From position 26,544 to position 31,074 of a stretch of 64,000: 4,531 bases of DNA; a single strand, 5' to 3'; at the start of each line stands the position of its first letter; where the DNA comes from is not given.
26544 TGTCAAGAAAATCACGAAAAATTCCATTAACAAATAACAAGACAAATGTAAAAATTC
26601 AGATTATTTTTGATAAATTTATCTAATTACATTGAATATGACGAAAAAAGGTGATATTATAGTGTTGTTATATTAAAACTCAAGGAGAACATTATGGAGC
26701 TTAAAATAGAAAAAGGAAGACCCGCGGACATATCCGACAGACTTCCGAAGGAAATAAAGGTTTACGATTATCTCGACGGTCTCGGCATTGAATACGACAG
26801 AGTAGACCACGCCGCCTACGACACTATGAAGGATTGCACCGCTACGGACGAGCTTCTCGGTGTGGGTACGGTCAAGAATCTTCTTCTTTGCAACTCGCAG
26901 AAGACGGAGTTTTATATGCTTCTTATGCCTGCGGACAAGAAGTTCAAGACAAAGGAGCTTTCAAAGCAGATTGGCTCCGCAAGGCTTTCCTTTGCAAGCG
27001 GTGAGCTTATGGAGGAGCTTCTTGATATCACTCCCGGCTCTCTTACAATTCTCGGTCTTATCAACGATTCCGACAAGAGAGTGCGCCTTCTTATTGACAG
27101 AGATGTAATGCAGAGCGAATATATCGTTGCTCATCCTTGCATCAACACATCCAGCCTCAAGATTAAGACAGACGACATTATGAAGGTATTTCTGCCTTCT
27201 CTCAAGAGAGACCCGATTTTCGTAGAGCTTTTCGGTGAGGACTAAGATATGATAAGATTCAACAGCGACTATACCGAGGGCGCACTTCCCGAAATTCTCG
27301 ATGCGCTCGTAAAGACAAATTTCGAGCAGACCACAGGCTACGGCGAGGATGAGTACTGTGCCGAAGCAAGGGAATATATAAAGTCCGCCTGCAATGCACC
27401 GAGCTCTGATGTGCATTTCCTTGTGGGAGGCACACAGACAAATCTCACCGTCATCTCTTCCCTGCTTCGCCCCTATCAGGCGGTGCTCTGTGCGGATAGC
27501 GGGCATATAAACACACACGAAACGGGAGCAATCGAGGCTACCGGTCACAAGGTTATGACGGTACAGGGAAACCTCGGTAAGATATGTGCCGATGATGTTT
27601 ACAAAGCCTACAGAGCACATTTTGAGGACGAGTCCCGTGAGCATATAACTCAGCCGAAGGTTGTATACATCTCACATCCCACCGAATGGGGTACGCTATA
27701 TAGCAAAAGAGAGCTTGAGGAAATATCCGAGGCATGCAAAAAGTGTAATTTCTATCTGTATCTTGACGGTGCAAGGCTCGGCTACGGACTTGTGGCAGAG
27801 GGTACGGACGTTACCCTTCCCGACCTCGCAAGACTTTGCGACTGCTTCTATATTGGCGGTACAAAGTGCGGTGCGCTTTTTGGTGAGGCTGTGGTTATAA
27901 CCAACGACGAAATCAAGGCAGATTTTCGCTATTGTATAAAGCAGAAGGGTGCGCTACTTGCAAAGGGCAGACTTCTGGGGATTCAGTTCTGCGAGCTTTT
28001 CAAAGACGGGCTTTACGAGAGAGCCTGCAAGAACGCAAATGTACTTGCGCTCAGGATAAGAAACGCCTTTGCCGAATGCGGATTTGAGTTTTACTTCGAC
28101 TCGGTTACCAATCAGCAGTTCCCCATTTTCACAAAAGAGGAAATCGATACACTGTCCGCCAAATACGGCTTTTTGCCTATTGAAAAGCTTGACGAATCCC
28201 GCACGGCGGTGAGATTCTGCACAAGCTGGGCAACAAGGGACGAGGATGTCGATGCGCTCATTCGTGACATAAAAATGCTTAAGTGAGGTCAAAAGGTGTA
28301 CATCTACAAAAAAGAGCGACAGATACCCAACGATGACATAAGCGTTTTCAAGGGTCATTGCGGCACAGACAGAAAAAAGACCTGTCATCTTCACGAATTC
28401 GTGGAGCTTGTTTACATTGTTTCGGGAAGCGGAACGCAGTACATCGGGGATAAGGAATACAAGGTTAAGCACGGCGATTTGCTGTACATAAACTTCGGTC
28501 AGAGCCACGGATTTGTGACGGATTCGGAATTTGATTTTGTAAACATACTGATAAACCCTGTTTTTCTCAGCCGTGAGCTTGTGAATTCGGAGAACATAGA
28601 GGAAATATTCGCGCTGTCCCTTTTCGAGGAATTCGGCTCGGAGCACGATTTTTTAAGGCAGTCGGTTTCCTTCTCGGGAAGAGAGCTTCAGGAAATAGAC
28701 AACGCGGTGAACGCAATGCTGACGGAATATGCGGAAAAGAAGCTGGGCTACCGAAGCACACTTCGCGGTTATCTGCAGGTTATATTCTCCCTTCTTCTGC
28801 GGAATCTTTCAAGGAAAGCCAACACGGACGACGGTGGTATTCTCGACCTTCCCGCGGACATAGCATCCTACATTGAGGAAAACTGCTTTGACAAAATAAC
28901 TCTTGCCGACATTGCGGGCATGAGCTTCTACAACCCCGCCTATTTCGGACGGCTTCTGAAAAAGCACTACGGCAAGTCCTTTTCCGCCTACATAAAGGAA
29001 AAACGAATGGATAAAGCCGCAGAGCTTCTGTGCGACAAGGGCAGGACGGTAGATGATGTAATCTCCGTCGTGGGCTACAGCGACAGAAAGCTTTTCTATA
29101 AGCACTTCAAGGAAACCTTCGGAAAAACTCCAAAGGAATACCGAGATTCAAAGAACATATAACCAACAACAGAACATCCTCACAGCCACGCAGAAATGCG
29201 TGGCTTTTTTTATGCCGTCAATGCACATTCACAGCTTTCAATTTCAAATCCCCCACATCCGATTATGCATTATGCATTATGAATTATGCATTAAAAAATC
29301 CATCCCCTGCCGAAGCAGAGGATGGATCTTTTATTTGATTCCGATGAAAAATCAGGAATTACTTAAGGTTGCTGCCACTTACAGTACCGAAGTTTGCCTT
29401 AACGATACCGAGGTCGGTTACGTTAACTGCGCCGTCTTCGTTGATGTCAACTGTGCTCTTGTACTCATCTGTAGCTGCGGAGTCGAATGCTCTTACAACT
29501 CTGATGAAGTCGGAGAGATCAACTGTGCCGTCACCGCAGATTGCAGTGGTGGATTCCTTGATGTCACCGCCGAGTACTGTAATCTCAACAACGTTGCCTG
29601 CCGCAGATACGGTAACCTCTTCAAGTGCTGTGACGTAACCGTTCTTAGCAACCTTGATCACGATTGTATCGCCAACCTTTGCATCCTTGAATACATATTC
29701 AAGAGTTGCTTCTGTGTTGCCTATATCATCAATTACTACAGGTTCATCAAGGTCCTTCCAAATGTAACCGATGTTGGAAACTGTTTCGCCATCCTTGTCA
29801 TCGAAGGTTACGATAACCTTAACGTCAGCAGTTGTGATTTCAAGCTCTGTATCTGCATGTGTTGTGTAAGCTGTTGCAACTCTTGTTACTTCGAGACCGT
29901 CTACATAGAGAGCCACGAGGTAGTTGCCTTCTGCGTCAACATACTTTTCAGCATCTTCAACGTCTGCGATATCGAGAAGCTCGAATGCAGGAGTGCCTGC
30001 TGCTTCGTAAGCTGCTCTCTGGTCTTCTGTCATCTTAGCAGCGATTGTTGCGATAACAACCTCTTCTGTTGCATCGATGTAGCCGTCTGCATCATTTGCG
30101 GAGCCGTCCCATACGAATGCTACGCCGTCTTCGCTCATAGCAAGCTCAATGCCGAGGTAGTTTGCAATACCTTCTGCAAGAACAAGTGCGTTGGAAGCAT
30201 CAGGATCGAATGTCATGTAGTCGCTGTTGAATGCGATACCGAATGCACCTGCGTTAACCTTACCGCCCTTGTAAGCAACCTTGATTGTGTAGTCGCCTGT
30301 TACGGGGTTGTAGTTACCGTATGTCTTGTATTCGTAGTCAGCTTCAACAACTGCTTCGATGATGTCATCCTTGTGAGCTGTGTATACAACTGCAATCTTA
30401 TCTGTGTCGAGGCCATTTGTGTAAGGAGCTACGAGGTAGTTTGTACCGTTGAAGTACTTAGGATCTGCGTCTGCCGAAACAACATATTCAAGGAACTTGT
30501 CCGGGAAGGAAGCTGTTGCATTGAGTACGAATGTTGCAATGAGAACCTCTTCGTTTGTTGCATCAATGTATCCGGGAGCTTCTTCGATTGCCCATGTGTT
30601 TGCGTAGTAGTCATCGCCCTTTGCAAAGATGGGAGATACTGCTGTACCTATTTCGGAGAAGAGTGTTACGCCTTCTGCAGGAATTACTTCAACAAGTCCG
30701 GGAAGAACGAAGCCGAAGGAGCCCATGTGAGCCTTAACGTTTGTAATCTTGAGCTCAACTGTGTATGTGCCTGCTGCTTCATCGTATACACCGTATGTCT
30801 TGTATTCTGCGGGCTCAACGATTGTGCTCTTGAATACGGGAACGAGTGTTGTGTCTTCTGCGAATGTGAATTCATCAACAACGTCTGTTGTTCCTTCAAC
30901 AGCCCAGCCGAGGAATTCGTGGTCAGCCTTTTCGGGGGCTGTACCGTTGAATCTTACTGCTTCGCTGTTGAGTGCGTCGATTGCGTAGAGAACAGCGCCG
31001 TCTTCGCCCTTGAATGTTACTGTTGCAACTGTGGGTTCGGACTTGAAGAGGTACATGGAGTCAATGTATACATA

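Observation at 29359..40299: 3,646-aa secreted mosaic protein: stacked beta-helix modules plus CBM-like, Listeria-Bacteroides-repeat, cohesin-like and dockerin modules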

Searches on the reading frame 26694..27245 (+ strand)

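Call 14: search_protein_families(library=pfam, proteins=[window:26694-27245:+], max_evalue=0.001)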
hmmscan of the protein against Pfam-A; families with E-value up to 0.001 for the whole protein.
window:26694-27245:+ (183 aa): 1 family
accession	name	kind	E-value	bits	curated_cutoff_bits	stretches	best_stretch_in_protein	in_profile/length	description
PF04073.20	tRNA_edit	-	9.7e-25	87.5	25.5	1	43-164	5-122/123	Aminoacyl-tRNA editing domain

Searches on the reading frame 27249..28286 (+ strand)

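Call 14: search_protein_families(library=pfam, proteins=[window:27249-28286:+], max_evalue=0.001)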
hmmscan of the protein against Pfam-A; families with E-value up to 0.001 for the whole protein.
window:27249-28286:+ (345 aa): 3 families
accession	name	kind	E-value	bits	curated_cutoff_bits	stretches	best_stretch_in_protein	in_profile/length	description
PF01212.27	Beta_elim_lyase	-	2.9e-23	83.1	27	1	4-239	2-233/288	Beta-eliminating lyase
PF00266.25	Aminotran_5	-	0.00018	21.1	21.5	1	37-225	45-220/371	Aminotransferase class-V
PF00155.27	Aminotran_1_2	-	0.00031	20.5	19.7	1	7-175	10-187/361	Aminotransferase class I and II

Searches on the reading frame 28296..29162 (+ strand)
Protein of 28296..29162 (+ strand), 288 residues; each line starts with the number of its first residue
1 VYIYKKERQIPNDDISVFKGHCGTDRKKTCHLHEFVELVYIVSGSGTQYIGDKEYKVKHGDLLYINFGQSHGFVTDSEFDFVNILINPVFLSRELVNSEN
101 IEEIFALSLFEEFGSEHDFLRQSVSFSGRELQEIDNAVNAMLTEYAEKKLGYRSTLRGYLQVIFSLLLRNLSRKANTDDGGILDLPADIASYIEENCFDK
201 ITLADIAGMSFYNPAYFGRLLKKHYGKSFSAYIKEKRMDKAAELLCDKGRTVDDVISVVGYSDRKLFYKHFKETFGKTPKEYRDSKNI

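Call 14: search_protein_families(library=pfam, proteins=[window:28296-29162:+], max_evalue=0.001)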
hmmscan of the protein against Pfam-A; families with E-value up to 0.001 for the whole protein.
window:28296-29162:+ (288 aa): 4 families
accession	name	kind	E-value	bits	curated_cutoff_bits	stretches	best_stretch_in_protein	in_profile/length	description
PF12833.13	HTH_18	-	6.3e-20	71.7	33.6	1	208-284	3-79/80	Helix-turn-helix domain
PF00165.29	HTH_AraC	-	3.9e-17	62.4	26.6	2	248-283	7-41/42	Bacterial regulatory helix-turn-helix proteins, AraC family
PF02311.25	AraC_binding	-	5.8e-11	42.7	21.1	1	29-104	17-94/135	AraC-like ligand binding domain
PF07883.17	Cupin_2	-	2.7e-09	37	27.2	1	29-78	12-61/70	Cupin domain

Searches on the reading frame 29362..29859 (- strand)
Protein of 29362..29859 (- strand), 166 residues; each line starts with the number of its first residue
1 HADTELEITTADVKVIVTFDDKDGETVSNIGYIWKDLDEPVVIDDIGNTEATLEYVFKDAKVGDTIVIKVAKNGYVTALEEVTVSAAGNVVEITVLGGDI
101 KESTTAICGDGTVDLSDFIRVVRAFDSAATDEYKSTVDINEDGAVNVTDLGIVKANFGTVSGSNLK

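Call 12: search_protein_families(library=pfam, proteins=[window:29362-29859:-], max_evalue=10)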
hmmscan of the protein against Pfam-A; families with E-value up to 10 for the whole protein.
seq(166 aa): 8 families
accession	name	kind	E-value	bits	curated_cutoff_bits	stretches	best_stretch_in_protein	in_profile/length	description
PF00404.24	Dockerin_1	-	3.5e-08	34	22.9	1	109-156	6-55/57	Dockerin type I domain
PF02563.21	Poly_export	-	0.0075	16.9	28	1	63-90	12-37/77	Polysaccharide biosynthesis/export protein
PF00036.39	EF-hand_1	-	0.012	15.5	25.4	1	109-124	13-28/29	EF hand domain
PF13405.12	EF-hand_6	-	0.058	13.6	25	1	109-125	13-29/30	EF-hand domain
PF09114.16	MotA_activ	-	0.097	13.3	26.1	1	64-113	19-69/95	Transcription factor MotA, activation domain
PF08308.17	PEGA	-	0.28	11.6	20.8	1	67-94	38-64/71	PEGA domain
PF10049.14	DUF2283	-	1.7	9.3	23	0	57-80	15-44/49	Protein of unknown function (DUF2283)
PF13202.12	EF-hand_5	-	1.9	8.5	25.9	0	109-122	12-25/25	EF hand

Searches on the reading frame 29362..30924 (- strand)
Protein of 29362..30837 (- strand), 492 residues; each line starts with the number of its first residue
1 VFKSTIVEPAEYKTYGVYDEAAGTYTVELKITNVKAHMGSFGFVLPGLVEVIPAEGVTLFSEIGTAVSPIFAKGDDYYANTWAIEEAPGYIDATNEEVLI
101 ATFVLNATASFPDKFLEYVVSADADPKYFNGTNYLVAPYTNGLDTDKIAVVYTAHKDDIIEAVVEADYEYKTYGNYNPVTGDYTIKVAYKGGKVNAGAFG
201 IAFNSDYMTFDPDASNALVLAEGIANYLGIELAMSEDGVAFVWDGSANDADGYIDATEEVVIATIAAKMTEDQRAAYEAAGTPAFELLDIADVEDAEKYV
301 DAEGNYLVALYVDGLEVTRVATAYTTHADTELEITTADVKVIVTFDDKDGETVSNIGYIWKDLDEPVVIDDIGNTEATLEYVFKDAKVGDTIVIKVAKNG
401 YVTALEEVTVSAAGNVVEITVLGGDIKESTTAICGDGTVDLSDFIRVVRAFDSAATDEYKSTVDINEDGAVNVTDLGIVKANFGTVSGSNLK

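Call 26: search_solved_structures(query=window:29362-30837:-, max_evalue=10, show_alignments=2)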
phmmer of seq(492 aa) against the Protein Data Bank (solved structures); distinct sequences matched with E-value up to 10: 16.
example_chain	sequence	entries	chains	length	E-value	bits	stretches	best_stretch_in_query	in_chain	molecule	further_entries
4wi0_B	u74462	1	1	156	3.8e-08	36.2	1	380-488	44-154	Cellulosomal scaffoldin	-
4u3s_B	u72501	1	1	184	7.5e-07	32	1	379-488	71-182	Cellulosomal scaffoldin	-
5g5d_B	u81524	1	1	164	0.0001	24.9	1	428-488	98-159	CELLULOSOMAL-SCAFFOLDING PROTEIN A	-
2b59_B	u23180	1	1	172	0.00014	24.4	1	430-488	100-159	Cellulosomal scaffolding protein A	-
5k39_B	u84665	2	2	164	0.00033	23.2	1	395-485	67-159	Dockerin module from a protein of unknown function | Ig domain protein group 2 domain protein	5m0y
3kcp_A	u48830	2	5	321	0.00083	21.9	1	430-488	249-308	Cellulosomal-scaffolding protein A | Cellulosome anchoring protein cohesin region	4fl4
2vn5_B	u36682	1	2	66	0.0078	18.7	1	435-482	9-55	ENDOGLUCANASE A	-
2mte_A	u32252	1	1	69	0.015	17.7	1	434-481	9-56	Cellulose 1,4-beta-cellobiosidase (reducing end) CelS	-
1daq_A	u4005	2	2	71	0.016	17.7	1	434-481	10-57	ENDOGLUCANASE SS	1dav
2vn6_B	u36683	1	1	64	0.02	17.4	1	435-482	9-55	ENDOGLUCANASE A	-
1ohz_B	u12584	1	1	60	0.052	16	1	433-478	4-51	ENDO-1,4-BETA-XYLANASE Y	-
2y3n_B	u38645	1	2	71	0.086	15.3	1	433-487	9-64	CELLULOSOMAL FAMILY-48 PROCESSIVE GLYCOSIDE HYDROLASE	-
2ccl_B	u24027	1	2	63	0.13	14.7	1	433-478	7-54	ENDO-1,4-BETA-XYLANASE Y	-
5lxv_B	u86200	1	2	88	0.36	13.2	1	433-476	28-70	Carbohydrate-binding protein WP_009985128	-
8rx8_A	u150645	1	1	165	0.54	12.6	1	398-453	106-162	Probable calcium-binding protein CML18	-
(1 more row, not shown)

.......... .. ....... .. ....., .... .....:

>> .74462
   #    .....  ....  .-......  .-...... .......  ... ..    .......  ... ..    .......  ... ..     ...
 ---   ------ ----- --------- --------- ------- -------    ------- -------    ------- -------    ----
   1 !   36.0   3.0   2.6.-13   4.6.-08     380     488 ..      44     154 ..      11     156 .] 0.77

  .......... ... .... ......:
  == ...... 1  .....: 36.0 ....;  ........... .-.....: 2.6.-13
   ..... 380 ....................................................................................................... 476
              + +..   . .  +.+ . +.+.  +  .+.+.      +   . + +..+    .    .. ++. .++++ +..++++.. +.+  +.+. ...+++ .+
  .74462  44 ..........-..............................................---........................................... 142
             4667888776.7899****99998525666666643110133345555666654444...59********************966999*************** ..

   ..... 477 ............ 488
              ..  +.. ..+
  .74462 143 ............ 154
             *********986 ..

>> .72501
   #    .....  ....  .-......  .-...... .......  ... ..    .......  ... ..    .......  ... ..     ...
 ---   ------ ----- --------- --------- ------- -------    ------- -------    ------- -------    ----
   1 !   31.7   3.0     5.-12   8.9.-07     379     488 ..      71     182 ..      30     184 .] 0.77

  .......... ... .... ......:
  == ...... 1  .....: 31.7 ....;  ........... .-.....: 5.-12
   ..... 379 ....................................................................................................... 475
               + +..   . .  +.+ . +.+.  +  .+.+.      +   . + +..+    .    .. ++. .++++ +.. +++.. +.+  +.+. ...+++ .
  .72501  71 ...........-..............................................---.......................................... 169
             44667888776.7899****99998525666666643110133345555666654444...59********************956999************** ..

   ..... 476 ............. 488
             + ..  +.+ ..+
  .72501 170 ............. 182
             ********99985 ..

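Call 53: find_related_loci(query=A5, collection=genome_contigs, flank=10000)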
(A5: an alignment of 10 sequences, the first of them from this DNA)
Query A5 (521 aa) in genome_contigs; peptide patterns used: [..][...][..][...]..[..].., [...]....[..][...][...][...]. (x = any residue, [..] = any of these).
59 stretches matched a pattern; 2 encode a relative of the query (tblastn E <= 1e-3); 2 distinct loci.
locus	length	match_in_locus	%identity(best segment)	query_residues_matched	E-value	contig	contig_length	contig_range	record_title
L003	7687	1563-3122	44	2-520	5e-125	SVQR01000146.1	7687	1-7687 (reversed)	MAG: Oscillospiraceae bacterium isolate SIG622 NODE_40091_length_7687_cov_1.252381, whole genome shotgun sequence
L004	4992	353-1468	36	1-518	6e-49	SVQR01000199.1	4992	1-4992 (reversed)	MAG: Oscillospiraceae bacterium isolate SIG622 NODE_71224_length_4992_cov_1.188695, whole genome shotgun sequence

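Call 55: predict_structure(alignment_id=A5)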
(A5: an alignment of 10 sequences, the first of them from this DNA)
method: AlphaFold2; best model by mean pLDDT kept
length: 521 residues; sequences in the alignment: 10
mean_pLDDT: 78.3   pTM: 0.45
mean pLDDT of the five models: 78.3, 77.3, 76.6, 75.8, 75.2
residues with pLDDT >= 90: 141; 70-90: 260; 50-70: 66; < 50: 54
segments of 3 or more residues with pLDDT < 50: 192-194, 455-472, 491-514, 516-521
pLDDT, mean of each block of 10 residues (from residue 1): 81 77 79 74 89 92 92 91 91 78 86 87 91 84 80 76 86 81 83 66 89 92 88 92 90 68 88 70 86 92 86 83 85 85 69 85 87 72 73 85 81 89 82 85 84 48 40 50 58 39 46 44 31
secondary structure, 60 per line:
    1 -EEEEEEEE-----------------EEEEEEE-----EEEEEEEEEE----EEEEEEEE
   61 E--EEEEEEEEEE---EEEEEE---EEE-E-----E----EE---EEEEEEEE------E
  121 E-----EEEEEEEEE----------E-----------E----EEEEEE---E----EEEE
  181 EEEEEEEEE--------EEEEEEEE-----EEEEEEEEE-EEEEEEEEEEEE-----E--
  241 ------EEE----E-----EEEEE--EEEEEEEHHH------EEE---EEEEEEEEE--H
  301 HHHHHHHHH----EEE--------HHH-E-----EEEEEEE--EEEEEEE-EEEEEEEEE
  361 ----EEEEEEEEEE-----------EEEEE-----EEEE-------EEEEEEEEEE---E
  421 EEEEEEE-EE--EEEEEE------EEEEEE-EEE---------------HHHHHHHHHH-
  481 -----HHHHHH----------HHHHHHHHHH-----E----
elements in order: E2-9 E27-33 E39-48 E53-61 E64-73 E77-82 E86-88 E106-113 E127-135 E163-168 E177-189 E198-205 E211-219 E221-232 E247-249 E260-264 E267-273 E283-285 E289-297 H300-309 E314-316 E335-341 E344-350 E352-360 E365-374 E386-390 E396-399 E407-416 E420-427 E433-438 E445-450 E452-454 H470-479 H486-491 H502-511

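Call 57: fold_search(model_id=the predicted structure, library=pdb)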
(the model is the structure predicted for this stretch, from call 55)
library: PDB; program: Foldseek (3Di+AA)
matches with E <= 10: 650; with E <= 0.001: 39
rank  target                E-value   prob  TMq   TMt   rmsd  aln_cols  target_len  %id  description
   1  4fl4_L                1.5e-11  1.00  0.26  0.39  11.8       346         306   17  Scaffoldin conformation and dynamics revealed by a ternary complex from the Clostridium thermocellum cellulosome (released 2012-06-27)
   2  4fl4_C                2.2e-11  1.00  0.24  0.36  11.8       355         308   16  Scaffoldin conformation and dynamics revealed by a ternary complex from the Clostridium thermocellum cellulosome (released 2012-06-27)
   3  3kcp_A                1.1e-10  1.00  0.26  0.38  11.6       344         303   17  Crystal structure of interacting Clostridium thermocellum multimodular components (released 2010-02-09)
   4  4fl4_I                2.4e-10  1.00  0.26  0.38  11.5       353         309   17  Scaffoldin conformation and dynamics revealed by a ternary complex from the Clostridium thermocellum cellulosome (released 2012-06-27)
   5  4g1e_A                3.5e-06  0.80  0.11  0.07  23.9       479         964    9  Crystal structure of integrin alpha V beta 3 with coil-coiled tag. (released 2012-12-12)
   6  6fwv_A                8.9e-06  0.89  0.15  0.15  27.2       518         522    8  The Bacillus anthracis TIE protein (released 2018-08-08)
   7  3fcs_A                1.1e-05  0.94  0.14  0.09  18.5       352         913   10  Structure of complete ectodomain of integrin aIIBb3 (released 2009-01-20)
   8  5es4_G                1.1e-05  0.90  0.13  0.09  18.7       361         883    9  RE-REFINEMENT OF INTEGRIN ALPHAXBETA2 ECTODOMAIN IN THE CLOSED/BENT CONFORMATION (released 2016-03-02)
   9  6fwv_B                1.6e-05  0.90  0.15  0.15  27.5       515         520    8  The Bacillus anthracis TIE protein (released 2018-08-08)
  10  2b59_B                2.2e-05  1.00  0.19  0.50   7.3       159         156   21  The type II cohesin dockerin complex (released 2005-10-11)
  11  5g5d_B                2.4e-05  1.00  0.18  0.49   7.6       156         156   20  Crystal Structure of the CohScaC2-XDocCipA type II complex from Clostridium thermocellum (released 2017-04-05)
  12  3l8q_D                3.0e-05  1.00  0.16  0.23  23.0       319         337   10  Structure analysis of the type II cohesin dyad from the adaptor ScaA scaffoldin of Acetivibrio cellulolyticus (released 2010-05-05)
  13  4g1m_A                3.4e-05  0.54  0.11  0.08  22.7       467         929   10  Re-refinement of alpha V beta 3 structure (released 2012-12-12)
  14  2ylh                  4.4e-05  0.99  0.14  0.22  23.7       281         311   11  Structure of N-terminal domain of Candida albicans Als9-2 G299W mutant (released 2011-10-05)
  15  9sv8_C                4.4e-05  0.97  0.13  0.19  21.8       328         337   11  Herpes simplex virus 2 delta28-73 glycoprotein C ectodomain in complex with C3b (released 2025-12-10)
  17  3l8q_C                5.2e-05  0.99  0.15  0.23  23.3       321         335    9  Structure analysis of the type II cohesin dyad from the adaptor ScaA scaffoldin of Acetivibrio cellulolyticus (released 2010-05-05)
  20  3l8q_B                6.9e-05  1.00  0.23  0.32  24.0       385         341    9  Structure analysis of the type II cohesin dyad from the adaptor ScaA scaffoldin of Acetivibrio cellulolyticus (released 2010-05-05)
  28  4ums                  3.6e-04  1.00  0.20  0.56   5.3       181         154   11  The crystal structure of the seventh ScaB type I cohesin from Pseudobacteroides cellulosolvens (released 2015-05-06)
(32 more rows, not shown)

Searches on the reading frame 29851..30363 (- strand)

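Call 12: search_protein_families(library=pfam, proteins=[window:29851-30363:-], max_evalue=10)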
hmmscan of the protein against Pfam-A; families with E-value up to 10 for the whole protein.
seq(171 aa): 2 families
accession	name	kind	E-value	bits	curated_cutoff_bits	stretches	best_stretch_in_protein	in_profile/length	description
PF12763.14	EH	-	0.071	13.5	22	1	75-113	36-74/101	EH domain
PF14900.11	DUF4493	-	0.075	13.3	27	1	75-121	132-177/226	Domain of unknown function (DUF4493)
